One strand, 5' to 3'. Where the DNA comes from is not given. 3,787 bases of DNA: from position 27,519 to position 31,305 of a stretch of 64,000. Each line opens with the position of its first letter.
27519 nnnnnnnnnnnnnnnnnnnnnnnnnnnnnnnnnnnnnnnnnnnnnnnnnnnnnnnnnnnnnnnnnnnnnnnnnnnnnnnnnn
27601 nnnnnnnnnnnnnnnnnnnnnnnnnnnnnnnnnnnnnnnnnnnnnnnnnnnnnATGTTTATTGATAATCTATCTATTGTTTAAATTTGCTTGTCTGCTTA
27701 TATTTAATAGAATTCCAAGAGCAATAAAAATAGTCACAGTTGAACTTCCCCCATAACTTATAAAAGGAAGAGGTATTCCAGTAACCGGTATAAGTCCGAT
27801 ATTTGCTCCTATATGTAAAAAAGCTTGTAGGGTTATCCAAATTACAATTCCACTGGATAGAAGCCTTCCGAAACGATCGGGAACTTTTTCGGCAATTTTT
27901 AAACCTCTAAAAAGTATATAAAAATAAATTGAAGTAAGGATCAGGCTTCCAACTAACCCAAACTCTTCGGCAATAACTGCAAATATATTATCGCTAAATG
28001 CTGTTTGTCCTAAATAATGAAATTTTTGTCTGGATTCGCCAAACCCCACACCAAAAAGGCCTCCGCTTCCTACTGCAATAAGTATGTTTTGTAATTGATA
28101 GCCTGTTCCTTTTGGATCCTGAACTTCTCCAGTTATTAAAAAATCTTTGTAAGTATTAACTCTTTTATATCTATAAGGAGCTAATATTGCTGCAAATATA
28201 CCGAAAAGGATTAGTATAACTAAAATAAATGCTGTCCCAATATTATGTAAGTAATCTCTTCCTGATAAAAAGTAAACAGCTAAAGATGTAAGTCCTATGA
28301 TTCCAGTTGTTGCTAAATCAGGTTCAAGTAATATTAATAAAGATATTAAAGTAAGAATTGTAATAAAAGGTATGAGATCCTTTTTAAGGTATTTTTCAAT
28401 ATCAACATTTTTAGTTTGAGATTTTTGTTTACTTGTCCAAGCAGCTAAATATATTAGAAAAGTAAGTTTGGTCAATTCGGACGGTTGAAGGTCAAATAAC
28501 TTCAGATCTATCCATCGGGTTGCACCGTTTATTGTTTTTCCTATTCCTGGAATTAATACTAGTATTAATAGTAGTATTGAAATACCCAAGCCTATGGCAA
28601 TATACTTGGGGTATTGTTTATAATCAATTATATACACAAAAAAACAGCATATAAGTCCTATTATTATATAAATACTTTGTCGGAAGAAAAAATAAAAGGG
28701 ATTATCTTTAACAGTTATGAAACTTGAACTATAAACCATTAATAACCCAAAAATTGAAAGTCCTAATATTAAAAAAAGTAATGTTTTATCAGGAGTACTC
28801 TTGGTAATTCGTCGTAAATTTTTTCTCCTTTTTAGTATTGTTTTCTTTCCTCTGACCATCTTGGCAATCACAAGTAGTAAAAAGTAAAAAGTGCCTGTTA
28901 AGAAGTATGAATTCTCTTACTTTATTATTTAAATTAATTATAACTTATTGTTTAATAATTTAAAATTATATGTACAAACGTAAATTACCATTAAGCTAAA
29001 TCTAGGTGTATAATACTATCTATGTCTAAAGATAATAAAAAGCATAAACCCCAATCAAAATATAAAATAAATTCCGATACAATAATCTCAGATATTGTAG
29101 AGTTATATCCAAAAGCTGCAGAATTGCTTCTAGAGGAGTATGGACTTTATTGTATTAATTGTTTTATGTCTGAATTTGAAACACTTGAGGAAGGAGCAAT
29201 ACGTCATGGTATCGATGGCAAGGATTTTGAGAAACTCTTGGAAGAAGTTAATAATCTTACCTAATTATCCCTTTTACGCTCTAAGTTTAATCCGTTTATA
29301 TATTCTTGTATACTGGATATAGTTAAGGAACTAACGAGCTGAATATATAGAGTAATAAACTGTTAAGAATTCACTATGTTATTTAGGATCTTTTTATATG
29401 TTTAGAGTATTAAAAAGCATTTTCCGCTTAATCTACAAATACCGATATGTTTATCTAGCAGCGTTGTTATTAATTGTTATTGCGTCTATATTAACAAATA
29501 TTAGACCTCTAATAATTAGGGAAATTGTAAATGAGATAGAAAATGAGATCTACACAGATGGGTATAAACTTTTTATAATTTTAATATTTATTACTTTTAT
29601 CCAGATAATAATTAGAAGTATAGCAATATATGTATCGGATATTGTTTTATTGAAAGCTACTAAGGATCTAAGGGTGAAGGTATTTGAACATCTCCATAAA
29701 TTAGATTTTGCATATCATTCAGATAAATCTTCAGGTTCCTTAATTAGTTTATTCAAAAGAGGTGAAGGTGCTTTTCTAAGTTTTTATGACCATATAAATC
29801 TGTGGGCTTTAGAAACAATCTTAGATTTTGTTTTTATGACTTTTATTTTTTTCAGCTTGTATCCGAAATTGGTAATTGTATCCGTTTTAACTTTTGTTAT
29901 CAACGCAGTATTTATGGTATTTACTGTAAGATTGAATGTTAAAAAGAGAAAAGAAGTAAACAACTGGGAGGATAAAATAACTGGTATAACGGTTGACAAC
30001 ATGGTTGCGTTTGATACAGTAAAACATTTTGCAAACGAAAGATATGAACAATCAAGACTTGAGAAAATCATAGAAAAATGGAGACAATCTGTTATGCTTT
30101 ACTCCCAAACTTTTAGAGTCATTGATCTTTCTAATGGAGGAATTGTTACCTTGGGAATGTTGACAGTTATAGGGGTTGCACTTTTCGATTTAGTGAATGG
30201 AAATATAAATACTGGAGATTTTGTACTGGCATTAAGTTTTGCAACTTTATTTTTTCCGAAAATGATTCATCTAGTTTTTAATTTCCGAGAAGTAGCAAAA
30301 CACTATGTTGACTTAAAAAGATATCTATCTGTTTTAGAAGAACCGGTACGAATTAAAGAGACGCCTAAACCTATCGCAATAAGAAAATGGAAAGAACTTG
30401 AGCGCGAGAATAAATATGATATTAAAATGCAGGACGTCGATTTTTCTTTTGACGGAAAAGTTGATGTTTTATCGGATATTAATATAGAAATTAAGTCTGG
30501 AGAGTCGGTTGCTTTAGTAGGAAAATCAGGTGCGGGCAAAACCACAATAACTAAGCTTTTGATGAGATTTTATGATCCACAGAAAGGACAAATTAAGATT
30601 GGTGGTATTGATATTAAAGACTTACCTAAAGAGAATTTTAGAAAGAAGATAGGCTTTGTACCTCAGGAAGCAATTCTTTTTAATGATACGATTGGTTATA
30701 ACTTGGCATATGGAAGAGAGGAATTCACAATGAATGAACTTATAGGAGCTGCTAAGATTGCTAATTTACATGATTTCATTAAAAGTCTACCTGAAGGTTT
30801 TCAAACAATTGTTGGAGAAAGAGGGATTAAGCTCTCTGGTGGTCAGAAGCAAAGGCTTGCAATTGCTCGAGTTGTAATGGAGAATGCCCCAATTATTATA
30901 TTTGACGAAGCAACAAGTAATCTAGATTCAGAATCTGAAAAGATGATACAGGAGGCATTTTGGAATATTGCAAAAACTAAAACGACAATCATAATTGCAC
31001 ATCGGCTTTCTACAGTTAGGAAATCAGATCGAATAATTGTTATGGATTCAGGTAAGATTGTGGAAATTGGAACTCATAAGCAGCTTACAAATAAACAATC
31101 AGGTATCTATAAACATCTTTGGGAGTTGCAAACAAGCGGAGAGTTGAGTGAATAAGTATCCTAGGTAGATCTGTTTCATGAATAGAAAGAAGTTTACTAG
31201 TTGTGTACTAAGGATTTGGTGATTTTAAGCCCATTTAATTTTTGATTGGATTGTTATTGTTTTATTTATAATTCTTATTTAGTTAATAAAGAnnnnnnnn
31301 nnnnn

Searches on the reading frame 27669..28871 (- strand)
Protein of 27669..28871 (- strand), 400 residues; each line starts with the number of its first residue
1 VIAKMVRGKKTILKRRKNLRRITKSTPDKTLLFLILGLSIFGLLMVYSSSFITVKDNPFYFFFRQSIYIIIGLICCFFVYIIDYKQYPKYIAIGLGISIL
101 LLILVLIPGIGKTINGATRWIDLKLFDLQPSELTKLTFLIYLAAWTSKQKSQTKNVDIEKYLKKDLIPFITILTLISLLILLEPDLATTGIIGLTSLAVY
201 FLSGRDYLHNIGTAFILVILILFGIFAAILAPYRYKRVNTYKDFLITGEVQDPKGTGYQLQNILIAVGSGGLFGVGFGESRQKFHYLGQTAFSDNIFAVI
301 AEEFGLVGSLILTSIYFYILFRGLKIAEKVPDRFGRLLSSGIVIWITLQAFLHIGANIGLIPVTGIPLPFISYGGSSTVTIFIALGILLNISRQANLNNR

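Call 48: search_protein_families(library=pfam, proteins=[window:27669-28871:-], max_evalue=0.01)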
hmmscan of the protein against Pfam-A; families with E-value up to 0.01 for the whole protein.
window:27669-28871:- (400 aa): 2 families
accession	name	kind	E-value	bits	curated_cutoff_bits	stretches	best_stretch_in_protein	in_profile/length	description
PF01098.24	FTSW_RODA_SPOVE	-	2.1e-96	323.5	26.4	1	30-395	2-354/356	Cell cycle protein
PF12911.12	OppC_N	-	0.0098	16.2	23.9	1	215-241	21-47/53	N-terminal TM domain of oligopeptide transport permease C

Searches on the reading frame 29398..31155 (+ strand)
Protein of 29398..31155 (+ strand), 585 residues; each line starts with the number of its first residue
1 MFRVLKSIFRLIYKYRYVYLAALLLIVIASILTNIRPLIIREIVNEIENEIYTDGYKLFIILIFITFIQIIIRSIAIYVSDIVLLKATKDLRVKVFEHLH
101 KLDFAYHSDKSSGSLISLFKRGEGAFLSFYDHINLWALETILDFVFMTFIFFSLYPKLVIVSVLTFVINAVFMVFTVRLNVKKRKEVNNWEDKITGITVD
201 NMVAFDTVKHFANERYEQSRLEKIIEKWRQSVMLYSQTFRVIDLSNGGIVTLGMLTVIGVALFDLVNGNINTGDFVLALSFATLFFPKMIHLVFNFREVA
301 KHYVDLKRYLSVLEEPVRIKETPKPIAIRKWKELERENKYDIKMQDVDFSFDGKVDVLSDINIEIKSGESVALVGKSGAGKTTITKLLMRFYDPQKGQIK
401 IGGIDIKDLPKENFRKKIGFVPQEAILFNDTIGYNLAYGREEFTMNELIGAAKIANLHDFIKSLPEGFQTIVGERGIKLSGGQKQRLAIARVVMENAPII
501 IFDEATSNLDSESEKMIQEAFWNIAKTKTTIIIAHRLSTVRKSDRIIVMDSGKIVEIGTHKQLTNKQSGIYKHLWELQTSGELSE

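Call 48: search_protein_families(library=pfam, proteins=[window:29398-31155:+], max_evalue=0.01)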
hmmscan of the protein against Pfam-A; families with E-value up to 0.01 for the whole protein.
window:29398-31155:+ (585 aa): 7 families
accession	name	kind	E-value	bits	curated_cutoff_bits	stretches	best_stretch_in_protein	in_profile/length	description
PF00005.33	ABC_tran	-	9.5e-33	114.1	25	1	358-507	1-137/137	ABC transporter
PF00664.28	ABC_membrane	-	1.4e-24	87.7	28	1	21-286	3-271/274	ABC transporter transmembrane region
PF02463.25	SMC_N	-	1.6e-08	34.7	40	1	321-549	92-211/220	RecF/RecN/SMC N terminal domain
PF13401.12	AAA_22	-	0.0011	19.7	27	1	369-524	6-110/130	AAA domain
PF13175.12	AAA_15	-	0.0019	18.3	32.1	1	358-418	14-77/374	AAA ATPase domain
PF10167.14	BORCS8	-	0.0088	16.4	25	0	180-237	44-98/112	BLOC-1-related complex sub-unit 8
PF20720.3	nSTAND3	-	0.0088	16.2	27.2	0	369-436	18-79/155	Novel STAND NTPase 3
